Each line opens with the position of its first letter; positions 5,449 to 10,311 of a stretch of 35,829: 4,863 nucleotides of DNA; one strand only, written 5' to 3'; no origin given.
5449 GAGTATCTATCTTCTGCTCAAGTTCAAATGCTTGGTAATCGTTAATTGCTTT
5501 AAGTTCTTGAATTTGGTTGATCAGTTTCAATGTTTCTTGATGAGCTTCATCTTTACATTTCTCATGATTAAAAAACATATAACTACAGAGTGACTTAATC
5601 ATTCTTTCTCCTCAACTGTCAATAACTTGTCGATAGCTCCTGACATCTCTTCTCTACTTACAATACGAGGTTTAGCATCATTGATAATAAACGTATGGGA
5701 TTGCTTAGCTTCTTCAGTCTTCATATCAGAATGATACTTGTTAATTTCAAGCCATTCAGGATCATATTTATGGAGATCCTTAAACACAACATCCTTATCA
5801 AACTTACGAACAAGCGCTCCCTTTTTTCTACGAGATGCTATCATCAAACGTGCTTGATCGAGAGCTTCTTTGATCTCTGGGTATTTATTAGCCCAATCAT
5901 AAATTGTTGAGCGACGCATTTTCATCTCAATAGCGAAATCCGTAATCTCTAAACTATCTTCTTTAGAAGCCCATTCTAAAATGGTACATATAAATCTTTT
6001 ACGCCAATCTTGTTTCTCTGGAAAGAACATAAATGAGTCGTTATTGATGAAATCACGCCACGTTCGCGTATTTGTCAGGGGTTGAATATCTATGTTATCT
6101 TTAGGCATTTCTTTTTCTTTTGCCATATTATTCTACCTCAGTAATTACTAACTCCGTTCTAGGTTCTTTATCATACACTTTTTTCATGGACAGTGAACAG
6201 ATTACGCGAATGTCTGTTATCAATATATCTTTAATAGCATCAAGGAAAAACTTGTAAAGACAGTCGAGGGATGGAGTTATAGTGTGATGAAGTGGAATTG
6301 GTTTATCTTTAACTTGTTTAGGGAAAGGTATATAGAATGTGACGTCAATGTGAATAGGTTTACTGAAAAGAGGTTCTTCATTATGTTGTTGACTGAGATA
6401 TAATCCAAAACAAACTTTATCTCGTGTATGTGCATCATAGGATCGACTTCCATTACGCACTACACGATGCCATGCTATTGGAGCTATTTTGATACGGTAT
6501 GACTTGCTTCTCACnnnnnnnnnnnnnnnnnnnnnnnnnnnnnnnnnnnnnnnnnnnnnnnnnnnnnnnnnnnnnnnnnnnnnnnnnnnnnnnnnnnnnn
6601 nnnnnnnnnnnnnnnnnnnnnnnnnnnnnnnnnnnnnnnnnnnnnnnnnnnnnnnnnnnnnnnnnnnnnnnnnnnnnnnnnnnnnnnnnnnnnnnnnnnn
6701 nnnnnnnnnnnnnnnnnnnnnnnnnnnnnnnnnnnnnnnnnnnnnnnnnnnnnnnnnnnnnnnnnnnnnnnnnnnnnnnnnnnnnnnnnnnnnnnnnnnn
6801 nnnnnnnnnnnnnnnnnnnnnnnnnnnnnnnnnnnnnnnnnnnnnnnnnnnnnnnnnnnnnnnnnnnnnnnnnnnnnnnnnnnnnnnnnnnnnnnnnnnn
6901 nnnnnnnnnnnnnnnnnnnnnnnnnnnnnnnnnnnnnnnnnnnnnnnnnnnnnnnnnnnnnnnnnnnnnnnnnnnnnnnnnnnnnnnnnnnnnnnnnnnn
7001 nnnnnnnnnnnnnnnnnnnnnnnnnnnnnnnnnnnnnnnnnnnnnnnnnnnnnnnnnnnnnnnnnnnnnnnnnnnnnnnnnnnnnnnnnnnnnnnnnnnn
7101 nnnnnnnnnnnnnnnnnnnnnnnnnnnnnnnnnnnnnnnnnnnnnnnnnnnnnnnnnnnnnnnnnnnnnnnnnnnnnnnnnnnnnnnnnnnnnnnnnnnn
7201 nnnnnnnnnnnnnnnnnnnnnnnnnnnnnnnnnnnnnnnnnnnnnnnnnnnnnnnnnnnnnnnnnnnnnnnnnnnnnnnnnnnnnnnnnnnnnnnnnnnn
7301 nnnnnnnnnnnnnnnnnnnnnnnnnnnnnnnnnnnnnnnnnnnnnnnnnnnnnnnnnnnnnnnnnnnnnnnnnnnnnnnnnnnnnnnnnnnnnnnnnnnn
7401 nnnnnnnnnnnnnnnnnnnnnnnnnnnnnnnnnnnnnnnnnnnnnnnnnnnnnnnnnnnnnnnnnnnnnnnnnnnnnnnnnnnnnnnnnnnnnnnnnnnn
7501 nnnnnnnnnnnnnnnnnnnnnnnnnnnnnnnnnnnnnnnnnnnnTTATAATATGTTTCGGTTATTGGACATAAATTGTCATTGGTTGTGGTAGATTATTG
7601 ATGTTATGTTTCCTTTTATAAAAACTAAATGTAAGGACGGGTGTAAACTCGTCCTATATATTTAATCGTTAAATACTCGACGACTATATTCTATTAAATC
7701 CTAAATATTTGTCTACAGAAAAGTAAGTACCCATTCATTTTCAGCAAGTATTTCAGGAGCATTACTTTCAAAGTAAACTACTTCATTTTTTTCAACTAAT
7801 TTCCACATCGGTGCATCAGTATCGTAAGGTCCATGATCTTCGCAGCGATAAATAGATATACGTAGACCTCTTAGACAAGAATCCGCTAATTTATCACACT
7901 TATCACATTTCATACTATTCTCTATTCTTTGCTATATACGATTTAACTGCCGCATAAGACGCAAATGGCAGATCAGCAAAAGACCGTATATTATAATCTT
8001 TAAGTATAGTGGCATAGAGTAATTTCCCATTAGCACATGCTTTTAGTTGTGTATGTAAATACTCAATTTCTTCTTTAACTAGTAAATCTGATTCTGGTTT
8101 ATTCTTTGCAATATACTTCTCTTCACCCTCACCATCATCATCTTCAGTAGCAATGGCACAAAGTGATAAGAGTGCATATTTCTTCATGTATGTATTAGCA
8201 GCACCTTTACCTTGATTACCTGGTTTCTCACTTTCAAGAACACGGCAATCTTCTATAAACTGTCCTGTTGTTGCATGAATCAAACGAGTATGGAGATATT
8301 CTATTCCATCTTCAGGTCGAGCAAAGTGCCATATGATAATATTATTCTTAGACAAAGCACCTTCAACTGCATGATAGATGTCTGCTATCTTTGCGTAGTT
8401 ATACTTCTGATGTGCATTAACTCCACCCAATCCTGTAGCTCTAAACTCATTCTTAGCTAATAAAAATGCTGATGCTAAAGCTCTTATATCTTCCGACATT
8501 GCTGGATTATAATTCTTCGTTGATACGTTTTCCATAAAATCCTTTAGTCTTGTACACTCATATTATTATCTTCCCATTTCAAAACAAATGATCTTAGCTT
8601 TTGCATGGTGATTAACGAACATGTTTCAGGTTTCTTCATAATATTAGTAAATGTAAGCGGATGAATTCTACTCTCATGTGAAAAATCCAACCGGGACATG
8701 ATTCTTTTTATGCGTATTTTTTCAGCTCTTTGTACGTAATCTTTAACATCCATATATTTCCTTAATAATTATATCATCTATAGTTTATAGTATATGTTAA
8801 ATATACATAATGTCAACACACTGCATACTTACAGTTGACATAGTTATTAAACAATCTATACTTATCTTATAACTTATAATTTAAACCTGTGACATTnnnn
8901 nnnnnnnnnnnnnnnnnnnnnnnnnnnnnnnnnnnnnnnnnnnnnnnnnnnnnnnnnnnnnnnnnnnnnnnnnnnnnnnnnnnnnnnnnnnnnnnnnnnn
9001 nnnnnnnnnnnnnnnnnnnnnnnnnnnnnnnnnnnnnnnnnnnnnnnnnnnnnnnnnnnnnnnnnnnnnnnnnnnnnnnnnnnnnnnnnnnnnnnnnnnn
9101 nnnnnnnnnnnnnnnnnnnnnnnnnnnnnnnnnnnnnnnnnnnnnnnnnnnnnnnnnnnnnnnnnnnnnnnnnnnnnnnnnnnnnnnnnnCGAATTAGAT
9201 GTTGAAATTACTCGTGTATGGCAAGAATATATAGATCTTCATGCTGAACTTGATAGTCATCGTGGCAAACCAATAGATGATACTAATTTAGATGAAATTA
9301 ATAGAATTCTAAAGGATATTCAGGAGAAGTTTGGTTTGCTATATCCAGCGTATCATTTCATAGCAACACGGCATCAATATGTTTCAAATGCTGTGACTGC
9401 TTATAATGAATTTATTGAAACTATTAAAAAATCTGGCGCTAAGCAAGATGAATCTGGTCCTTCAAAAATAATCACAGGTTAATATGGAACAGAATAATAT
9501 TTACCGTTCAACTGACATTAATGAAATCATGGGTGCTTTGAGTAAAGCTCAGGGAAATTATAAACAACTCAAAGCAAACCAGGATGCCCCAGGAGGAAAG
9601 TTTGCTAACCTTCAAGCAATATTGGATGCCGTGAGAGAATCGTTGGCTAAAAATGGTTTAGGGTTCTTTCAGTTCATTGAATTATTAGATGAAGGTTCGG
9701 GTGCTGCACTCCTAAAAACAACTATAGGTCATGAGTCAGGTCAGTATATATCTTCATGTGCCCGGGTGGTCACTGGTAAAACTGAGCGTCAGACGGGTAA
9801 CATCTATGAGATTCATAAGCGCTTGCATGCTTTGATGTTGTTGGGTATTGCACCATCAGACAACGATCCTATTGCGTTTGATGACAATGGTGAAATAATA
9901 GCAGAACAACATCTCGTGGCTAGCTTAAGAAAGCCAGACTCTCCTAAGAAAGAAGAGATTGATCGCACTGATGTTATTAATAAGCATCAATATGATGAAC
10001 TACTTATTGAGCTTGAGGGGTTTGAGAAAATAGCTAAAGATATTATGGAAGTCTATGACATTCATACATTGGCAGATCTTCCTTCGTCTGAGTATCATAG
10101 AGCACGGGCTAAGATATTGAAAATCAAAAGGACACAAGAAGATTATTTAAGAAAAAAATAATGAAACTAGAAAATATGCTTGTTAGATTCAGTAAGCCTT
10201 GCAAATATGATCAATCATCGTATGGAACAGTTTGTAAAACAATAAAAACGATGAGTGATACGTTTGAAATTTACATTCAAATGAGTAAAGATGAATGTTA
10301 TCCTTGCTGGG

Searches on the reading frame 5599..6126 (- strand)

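Call 10: search_protein_families(library=phrogs, proteins=[window:5599-6126:-], max_evalue=0.01)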
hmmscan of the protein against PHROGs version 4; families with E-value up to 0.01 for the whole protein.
window:5599-6126:- (175 aa): 3 families
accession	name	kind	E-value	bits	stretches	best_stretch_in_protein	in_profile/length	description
phrog_309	-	head and packaging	4.1e-05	24.7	1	49-93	149-191/319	terminase small subunit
phrog_26539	-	unknown function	4.8e-05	23.9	1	35-103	9-77/241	-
phrog_28310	-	unknown function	0.0059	17.9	0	51-96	18-61/76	-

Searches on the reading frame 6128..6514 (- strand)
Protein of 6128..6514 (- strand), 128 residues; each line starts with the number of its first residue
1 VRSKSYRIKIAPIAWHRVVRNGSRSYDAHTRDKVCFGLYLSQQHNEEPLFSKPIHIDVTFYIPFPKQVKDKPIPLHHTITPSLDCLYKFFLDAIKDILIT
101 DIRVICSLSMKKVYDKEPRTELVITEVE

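Call 10: search_protein_families(library=phrogs, proteins=[window:6128-6514:-], max_evalue=0.01)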
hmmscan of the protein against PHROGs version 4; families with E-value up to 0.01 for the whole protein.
window:6128-6514:- (128 aa): 1 family
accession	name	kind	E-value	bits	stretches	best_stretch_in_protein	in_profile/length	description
phrog_140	-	DNA, RNA and nucleotide metabolism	1.8e-14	54.9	1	9-128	44-169/219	RusA-like Holliday junction resolvase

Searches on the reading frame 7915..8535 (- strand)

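Call 11: search_protein_families(library=phrogs, proteins=[window:7915-8535:-], max_evalue=0.01)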
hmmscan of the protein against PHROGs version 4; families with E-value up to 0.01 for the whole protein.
window:7915-8535:- (206 aa): 4 families
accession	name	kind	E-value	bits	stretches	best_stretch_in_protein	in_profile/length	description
phrog_155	-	DNA, RNA and nucleotide metabolism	2e-25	91.1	1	1-205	49-268/308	Erf-like ssDNA annealing protein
phrog_2324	-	DNA, RNA and nucleotide metabolism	1.1e-21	78.3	1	14-159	5-151/193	Erf-like ssDNA annealing protein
phrog_10003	-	other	6.1e-09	36.7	1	38-163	63-191/297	recombinase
phrog_34817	-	unknown function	8.3e-06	26.3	1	43-135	43-134/291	-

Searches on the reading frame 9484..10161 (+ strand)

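Call 11: search_protein_families(library=phrogs, proteins=[window:9484-10161:+], max_evalue=0.01)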
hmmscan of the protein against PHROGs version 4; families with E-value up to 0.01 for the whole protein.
window:9484-10161:+ (225 aa): 3 families
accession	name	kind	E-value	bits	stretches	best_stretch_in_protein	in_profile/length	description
phrog_2324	-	DNA, RNA and nucleotide metabolism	5.5e-16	59.7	1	8-128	4-126/193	Erf-like ssDNA annealing protein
phrog_155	-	DNA, RNA and nucleotide metabolism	3.9e-12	47.4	1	7-219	60-272/308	Erf-like ssDNA annealing protein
phrog_34817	-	unknown function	5e-08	33.6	1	8-142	5-146/291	-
